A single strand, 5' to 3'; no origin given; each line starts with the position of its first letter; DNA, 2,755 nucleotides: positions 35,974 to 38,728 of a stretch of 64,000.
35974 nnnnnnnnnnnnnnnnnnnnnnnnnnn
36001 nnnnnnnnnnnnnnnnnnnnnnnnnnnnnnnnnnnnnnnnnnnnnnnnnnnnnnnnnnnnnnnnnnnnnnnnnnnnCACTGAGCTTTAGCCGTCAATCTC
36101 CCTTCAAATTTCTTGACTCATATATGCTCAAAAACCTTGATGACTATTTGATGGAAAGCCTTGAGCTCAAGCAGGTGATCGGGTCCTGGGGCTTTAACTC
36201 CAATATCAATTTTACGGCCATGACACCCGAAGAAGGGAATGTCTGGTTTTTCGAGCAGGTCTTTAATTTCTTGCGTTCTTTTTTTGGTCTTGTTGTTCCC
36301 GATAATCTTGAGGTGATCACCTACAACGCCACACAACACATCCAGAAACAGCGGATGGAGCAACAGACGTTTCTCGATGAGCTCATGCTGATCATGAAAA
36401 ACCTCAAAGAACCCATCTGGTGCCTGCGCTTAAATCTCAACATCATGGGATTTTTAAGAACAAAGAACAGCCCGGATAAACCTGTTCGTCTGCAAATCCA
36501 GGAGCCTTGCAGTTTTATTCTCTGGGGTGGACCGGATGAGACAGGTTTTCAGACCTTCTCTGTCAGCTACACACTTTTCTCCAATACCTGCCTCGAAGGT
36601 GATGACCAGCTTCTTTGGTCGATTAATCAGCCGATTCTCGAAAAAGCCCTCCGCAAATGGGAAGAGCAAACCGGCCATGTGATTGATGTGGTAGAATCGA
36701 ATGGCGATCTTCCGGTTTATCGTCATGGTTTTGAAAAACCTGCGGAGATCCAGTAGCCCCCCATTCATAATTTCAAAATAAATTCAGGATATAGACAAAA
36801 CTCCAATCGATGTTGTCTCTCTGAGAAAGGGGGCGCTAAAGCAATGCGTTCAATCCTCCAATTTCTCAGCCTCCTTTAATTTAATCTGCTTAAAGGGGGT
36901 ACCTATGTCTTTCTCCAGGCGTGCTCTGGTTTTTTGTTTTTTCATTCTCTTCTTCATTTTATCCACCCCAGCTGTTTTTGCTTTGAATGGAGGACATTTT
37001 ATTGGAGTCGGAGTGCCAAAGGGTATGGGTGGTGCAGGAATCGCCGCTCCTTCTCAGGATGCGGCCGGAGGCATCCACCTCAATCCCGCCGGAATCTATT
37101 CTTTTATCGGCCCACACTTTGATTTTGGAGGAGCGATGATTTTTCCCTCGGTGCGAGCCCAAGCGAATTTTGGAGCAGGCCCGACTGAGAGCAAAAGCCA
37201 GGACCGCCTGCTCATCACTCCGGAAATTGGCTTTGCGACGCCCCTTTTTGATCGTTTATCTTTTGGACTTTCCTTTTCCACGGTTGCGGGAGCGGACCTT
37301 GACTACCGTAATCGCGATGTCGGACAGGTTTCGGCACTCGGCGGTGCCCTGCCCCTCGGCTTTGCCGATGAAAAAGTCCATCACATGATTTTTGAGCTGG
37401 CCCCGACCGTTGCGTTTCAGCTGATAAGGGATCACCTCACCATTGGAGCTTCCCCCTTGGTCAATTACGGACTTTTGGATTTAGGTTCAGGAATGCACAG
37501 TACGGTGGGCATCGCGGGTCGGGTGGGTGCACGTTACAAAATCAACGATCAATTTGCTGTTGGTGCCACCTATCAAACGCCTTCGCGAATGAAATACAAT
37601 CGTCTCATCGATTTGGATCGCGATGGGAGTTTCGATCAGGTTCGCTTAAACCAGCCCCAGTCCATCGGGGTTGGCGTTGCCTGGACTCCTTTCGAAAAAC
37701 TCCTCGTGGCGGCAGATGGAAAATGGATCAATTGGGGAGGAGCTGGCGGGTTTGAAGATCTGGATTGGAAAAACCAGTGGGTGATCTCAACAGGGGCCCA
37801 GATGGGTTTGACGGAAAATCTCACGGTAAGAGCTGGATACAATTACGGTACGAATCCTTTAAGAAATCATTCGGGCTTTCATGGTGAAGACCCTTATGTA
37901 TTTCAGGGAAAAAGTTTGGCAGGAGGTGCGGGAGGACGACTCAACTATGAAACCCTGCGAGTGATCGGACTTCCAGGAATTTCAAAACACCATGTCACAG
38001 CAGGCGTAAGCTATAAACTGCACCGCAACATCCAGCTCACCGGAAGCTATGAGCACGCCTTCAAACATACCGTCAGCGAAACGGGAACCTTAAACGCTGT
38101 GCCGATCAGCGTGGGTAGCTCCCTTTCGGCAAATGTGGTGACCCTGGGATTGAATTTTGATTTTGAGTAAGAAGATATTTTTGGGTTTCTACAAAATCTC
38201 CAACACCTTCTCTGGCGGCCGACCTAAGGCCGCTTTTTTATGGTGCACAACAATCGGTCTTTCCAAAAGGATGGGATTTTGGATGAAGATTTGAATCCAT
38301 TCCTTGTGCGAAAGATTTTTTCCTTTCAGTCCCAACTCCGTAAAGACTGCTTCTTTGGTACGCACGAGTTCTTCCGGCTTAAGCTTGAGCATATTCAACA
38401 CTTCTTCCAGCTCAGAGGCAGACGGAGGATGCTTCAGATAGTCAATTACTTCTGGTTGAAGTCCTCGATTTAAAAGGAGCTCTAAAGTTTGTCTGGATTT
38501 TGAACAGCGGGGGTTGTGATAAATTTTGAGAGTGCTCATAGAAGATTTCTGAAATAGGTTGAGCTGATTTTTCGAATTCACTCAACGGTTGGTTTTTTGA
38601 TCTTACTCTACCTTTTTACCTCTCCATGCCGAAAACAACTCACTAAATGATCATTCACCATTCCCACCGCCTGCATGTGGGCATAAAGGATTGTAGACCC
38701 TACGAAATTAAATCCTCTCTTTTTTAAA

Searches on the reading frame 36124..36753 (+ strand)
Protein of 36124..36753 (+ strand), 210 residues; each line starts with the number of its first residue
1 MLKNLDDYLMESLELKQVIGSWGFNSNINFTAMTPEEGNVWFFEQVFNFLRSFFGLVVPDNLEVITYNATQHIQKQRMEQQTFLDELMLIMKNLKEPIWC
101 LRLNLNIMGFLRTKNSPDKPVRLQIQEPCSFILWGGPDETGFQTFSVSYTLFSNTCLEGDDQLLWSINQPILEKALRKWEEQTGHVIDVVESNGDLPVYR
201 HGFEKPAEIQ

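Call 36: find_related_loci(query=A3, collection=metagenome_contigs, flank=10000)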
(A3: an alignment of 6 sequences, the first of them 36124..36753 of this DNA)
Query A3 (210 aa) in metagenome_contigs; peptide patterns used: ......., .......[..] (x = any residue, [..] = any of these).
190 stretches matched a pattern; 79 encode a relative of the query (tblastn E <= 1e-3); 79 distinct loci.
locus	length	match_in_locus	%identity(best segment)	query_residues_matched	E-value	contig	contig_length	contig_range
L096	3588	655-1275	83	1-207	5e-126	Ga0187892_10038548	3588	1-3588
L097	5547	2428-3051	83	1-208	3e-122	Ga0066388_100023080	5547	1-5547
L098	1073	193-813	82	1-207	2e-129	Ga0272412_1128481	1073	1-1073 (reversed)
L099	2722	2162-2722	88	1-187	7e-117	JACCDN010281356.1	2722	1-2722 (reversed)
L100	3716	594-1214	73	1-206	1e-108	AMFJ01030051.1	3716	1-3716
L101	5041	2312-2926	75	1-205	7e-107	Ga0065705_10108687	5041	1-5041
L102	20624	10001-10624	78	1-207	1e-115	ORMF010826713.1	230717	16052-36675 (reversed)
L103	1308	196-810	74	1-205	6e-115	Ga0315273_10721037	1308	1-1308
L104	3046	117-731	73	1-205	3e-108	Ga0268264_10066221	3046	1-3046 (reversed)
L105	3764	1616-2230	73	1-205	4e-106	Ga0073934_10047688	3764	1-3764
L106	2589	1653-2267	73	1-205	2e-108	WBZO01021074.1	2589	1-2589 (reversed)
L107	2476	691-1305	71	1-204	1e-107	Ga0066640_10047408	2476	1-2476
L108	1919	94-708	71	1-205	2e-109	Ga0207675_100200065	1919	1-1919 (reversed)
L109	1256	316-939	67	1-208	2e-110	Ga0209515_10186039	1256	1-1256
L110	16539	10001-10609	70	1-203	9e-102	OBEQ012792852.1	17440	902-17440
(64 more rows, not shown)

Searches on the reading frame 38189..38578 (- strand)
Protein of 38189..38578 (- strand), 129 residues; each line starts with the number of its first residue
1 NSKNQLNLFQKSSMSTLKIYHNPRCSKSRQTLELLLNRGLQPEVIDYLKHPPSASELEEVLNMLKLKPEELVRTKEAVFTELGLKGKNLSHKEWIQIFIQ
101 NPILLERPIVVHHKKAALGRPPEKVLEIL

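Call 71: search_protein_families(library=pfam, max_evalue=0.001, proteins=[window:38189-38578:-])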
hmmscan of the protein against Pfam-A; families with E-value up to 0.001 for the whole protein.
window:38189-38578:- (129 aa): 1 family
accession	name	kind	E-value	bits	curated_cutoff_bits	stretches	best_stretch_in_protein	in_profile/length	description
PF03960.21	ArsC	-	7.5e-20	71.5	24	1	20-128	1-79/79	ArsC family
